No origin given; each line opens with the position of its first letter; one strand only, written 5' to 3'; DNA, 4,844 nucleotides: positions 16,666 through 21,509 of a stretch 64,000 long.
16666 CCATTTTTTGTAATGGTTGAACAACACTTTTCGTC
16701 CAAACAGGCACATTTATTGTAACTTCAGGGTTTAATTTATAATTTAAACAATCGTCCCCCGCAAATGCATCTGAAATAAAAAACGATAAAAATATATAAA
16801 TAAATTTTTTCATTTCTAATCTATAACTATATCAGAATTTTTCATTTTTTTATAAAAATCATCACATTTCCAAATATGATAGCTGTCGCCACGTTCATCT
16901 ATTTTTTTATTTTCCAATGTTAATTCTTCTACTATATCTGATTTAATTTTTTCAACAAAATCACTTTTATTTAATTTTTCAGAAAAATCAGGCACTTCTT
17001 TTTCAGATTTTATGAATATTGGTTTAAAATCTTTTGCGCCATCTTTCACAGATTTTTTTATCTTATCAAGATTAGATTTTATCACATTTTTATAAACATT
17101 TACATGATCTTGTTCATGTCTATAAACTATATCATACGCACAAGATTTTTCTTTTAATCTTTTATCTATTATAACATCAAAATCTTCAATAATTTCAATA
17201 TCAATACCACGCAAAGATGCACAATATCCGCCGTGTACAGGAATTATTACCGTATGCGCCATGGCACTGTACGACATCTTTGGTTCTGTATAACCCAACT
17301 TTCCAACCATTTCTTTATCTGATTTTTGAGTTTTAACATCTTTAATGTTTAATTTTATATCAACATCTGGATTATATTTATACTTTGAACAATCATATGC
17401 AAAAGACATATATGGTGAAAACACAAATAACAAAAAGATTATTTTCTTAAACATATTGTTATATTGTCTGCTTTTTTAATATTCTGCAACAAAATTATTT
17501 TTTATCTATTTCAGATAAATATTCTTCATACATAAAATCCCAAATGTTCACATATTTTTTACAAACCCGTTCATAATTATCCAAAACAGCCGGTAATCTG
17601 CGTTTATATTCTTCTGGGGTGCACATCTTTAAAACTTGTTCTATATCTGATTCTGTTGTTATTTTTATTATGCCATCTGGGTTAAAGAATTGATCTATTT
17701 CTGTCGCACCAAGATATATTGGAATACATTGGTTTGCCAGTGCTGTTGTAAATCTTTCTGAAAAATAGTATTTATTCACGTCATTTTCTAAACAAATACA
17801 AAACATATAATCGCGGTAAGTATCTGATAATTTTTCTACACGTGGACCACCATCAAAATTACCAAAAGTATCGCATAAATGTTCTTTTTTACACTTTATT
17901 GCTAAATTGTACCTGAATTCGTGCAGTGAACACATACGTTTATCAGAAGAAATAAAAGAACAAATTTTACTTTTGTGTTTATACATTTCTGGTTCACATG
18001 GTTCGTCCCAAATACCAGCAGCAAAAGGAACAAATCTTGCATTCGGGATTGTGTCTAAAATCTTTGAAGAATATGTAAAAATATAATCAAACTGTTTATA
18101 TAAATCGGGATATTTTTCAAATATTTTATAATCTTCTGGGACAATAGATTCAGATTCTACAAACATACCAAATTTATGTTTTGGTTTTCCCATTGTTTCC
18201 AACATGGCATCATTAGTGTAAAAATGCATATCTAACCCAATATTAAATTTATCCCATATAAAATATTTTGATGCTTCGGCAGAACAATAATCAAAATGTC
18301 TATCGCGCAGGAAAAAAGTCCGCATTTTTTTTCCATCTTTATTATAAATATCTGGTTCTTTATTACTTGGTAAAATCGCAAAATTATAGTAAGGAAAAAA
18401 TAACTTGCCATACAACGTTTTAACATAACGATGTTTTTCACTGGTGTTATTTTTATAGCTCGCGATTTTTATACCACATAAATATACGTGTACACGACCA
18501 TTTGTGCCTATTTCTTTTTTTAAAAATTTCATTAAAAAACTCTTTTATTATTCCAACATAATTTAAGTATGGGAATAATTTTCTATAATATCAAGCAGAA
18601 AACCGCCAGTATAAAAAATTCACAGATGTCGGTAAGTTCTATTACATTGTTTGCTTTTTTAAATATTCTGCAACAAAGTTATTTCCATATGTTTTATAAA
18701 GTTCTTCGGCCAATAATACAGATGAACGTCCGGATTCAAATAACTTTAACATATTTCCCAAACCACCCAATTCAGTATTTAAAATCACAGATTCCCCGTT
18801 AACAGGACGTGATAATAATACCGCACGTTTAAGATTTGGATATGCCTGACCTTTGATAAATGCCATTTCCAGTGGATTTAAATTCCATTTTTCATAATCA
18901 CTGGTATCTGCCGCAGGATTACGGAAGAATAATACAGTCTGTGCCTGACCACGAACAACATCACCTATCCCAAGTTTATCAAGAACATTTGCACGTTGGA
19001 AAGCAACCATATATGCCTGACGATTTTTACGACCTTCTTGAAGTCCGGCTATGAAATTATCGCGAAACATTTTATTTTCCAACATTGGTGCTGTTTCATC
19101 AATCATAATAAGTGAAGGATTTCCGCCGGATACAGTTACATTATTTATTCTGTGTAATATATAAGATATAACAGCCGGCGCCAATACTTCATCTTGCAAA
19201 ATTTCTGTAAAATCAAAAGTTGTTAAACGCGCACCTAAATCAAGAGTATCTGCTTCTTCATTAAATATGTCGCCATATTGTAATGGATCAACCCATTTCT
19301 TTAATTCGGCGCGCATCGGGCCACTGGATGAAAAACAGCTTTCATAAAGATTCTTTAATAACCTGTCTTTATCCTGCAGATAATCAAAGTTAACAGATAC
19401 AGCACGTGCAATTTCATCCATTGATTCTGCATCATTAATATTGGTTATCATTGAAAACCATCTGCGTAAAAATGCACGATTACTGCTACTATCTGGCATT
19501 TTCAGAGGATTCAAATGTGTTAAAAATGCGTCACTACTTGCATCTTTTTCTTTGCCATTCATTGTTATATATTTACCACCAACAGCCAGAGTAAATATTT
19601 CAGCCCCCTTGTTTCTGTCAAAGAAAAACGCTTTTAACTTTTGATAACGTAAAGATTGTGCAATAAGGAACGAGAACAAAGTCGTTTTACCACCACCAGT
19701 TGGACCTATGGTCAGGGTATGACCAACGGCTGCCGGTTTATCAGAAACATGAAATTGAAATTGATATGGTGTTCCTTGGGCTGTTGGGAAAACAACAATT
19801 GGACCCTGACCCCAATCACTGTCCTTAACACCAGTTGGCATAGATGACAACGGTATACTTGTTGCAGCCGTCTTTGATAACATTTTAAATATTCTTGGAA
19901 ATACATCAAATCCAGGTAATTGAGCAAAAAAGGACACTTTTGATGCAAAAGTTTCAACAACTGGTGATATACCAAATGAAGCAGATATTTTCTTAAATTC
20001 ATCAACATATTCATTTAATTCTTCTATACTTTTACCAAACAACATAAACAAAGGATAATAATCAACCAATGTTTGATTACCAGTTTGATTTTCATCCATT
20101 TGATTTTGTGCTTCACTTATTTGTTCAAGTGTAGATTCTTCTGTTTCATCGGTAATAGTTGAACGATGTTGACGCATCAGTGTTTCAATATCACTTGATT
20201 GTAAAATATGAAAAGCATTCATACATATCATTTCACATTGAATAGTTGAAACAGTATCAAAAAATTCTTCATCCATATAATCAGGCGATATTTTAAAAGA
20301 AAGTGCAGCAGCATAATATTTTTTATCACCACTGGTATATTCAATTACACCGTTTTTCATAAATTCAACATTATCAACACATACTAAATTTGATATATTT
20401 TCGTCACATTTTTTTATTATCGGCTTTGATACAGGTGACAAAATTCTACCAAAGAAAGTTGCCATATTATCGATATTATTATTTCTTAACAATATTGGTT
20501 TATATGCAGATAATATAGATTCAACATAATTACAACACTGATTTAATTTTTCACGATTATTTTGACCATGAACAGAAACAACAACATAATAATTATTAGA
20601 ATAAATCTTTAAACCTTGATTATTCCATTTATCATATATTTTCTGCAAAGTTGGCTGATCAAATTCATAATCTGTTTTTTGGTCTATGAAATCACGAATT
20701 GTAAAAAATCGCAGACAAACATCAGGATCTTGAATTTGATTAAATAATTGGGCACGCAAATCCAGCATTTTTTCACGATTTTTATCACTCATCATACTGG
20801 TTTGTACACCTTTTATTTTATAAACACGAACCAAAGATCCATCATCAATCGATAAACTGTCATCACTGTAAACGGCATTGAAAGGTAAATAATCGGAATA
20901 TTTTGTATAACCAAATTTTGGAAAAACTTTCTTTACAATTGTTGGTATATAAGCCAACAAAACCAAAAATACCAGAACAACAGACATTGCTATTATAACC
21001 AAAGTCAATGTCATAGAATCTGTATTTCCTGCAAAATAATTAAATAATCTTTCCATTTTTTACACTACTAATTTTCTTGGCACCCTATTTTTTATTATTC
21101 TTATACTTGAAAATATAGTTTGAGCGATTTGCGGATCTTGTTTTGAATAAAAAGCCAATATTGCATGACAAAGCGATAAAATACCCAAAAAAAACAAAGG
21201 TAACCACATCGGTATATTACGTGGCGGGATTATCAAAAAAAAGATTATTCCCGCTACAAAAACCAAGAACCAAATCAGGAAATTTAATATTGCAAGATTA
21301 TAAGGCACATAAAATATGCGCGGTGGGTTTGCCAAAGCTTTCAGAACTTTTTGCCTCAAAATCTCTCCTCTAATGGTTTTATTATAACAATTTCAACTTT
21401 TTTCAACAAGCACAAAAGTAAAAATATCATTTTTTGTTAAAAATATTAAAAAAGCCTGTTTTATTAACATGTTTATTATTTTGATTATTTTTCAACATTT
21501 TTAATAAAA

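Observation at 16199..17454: Tandem paralogous secreted HExxH proteins (putative novel metallopeptidase pair)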

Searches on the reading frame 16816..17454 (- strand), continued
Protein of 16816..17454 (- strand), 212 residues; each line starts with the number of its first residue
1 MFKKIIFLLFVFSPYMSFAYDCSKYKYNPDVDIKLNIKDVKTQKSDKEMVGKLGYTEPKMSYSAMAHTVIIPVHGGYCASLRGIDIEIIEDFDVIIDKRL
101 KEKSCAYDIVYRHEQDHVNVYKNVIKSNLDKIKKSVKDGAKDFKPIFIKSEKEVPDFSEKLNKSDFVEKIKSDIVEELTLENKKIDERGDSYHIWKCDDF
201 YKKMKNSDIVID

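Call 85: find_encoding_contigs(protein=P0239, flank=8000, max_places=2)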
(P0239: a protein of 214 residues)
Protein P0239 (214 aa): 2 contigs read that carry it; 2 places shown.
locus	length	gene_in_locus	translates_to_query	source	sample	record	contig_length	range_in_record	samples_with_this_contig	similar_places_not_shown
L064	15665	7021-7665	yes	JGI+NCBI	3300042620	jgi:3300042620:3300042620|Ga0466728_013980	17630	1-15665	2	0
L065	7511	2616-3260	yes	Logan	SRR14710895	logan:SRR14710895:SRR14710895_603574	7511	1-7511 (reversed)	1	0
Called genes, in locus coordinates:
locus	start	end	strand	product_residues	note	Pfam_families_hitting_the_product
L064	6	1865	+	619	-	PF04453:LptD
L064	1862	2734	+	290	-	PF13623:SurA_N_2, PF13624:SurA_N_3 (weak), PF09312:SurA_N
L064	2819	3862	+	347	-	PF00022:Actin, PF06723:MreB_Mbl, PF11104:PilM_2 (faint), PF00012:HSP70, PF14450:FtsA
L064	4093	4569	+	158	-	PF00156:Pribosyltran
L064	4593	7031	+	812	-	PF03135:CagE_TrbE_VirB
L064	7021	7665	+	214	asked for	-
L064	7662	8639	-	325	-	PF00535:Glycos_transf_2, PF01697:Glyco_transf_92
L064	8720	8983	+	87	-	PF09538:FYDLN_acid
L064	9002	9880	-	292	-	PF13641:Glyco_tranf_2_3, PF00535:Glycos_transf_2, PF10111:Glyco_tranf_2_2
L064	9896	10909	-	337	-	-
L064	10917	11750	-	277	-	PF01048:PNP_UDP_1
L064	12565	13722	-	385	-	-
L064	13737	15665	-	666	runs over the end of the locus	PF03979:Sigma70_r1_1 (weak), PF00140:Sigma70_r1_2, PF04546:Sigma70_ner, PF04542:Sigma70_r2, PF04539:Sigma70_r3, PF04545:Sigma70_r4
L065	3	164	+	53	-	?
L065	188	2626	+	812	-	PF03135:CagE_TrbE_VirB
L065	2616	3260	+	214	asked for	-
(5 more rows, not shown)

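Call 89: search_protein_families(library=phrogs, proteins=[window:16816-17454:-, P0225, P0239, P0266, P0272], max_evalue=0.1)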
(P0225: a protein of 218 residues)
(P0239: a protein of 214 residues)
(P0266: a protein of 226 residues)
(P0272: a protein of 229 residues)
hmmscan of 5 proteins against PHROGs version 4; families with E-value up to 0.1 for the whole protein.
window:16816-17454:- (212 aa): 1 family
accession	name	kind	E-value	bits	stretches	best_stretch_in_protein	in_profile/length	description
phrog_38879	-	unknown function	0.047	15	1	88-138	42-88/93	-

P0225 (218 aa): 1 family
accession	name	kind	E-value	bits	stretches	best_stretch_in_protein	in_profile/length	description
phrog_9279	-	unknown function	0.00044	21.6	1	153-191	8-46/51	-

P0239 (214 aa): 0 families

P0266 (226 aa): 2 families
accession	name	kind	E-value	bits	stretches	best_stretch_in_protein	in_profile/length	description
phrog_354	-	transcription regulation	0.041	14.6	1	146-205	109-168/220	sigma-K factor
phrog_20548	-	unknown function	0.077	13.7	0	143-185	146-184/201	-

P0272 (229 aa): 0 families

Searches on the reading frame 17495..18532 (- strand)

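Call 3: search_protein_families(library=pfam, proteins=[window:17495-18532:-], max_evalue=1)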
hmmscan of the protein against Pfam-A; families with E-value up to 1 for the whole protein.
window:17495-18532:- (345 aa): 2 families
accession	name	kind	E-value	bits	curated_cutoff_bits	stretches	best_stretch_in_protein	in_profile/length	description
PF00852.26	Glyco_transf_10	-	1.7e-08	34.8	23.9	1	186-297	3-115/182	Glycosyltransferase family 10 (fucosyltransferase) C-term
PF03016.20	Exostosin_GT47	-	0.038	13.8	33.4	1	198-274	183-257/293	Exostosin GT47 domain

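Call 5: search_protein_families(library=ncbifam, proteins=[window:17495-18532:-], max_evalue=1)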
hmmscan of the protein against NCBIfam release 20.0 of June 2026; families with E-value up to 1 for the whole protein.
window:17495-18532:- (345 aa): 0 families

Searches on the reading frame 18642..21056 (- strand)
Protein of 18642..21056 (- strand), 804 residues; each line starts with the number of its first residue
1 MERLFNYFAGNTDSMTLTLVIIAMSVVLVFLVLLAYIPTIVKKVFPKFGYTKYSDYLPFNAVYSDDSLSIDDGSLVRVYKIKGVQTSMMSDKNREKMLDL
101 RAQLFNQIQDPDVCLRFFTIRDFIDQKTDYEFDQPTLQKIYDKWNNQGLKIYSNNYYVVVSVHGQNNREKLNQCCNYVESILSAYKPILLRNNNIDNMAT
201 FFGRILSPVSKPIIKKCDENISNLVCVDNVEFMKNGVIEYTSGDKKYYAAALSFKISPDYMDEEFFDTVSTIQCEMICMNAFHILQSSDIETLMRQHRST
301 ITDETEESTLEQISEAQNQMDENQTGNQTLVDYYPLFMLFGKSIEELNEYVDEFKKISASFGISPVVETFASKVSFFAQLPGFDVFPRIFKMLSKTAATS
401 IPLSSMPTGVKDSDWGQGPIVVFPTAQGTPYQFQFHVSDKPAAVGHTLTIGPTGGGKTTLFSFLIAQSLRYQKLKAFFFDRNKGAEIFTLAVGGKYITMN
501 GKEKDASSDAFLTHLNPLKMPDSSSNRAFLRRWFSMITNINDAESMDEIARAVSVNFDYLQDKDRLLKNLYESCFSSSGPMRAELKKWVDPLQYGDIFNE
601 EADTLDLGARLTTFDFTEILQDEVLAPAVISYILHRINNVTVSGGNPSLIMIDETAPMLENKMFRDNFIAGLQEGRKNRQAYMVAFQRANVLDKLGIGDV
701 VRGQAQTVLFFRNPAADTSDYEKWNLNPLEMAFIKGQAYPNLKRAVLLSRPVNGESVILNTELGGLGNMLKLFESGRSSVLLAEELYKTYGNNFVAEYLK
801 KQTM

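Call 3: search_protein_families(library=pfam, proteins=[window:18642-21056:-], max_evalue=1)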
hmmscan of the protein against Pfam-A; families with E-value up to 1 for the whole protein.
window:18642-21056:- (804 aa): 9 families
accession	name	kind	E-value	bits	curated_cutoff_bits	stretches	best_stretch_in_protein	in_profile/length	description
PF03135.19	CagE_TrbE_VirB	-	6e-17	62.7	21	1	193-383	11-198/204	CagE, TrbE, VirB family, component of type IV transporter system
PF01580.24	FtsK_SpoIIIE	-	0.002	18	24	1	412-466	12-61/221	FtsK/SpoIIIE family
PF11130.14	TraC_F_IV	-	0.0023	17.5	28.1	1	266-381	251-372/375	TraC protein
PF04277.18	OAD_gamma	-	0.0041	18.2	27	1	17-49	4-36/76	Oxaloacetate decarboxylase, gamma chain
PF10662.15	PduV-EutP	-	0.018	15.3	21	1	447-479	4-36/143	Ethanolamine utilisation - propanediol utilisation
PF07319.16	DnaI_N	-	0.033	15.3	24.1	1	283-344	27-90/94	Primosomal protein DnaI N-terminus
PF14490.11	HHH_RecD2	-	0.057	13.8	27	0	119-161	4-46/92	ATP-dependent RecD2 DNA helicase HHH domain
PF00270.35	DEAD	-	0.068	13.3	26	1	447-473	17-45/167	DEAD/DEAH box helicase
PF13401.12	AAA_22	-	0.23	12.2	27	0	445-493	6-33/130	AAA domain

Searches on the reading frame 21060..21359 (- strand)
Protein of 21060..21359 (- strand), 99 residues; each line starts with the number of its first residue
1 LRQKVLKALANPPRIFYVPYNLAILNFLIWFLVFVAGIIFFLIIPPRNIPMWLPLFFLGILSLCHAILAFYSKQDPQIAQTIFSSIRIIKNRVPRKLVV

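Call 3: search_protein_families(library=pfam, proteins=[window:21060-21359:-], max_evalue=1)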
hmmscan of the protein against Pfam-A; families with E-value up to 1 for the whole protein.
window:21060-21359:- (99 aa): 5 families
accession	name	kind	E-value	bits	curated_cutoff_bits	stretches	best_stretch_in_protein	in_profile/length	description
PF05101.18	VirB3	-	1.2e-05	26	23.9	1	3-83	3-68/84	Type IV secretory pathway, VirB3-like protein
PF00892.27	EamA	-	0.071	13.8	28.2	1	19-72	30-82/135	EamA-like transporter family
PF13567.11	DUF4131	-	0.073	13.2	31.6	1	26-80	4-63/165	Domain of unknown function (DUF4131)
PF13239.11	2TM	-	0.083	13.4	24.8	1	26-71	12-60/79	2TM domain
PF12666.12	PrgI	-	0.21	12.6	27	1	21-87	16-80/91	PrgI family protein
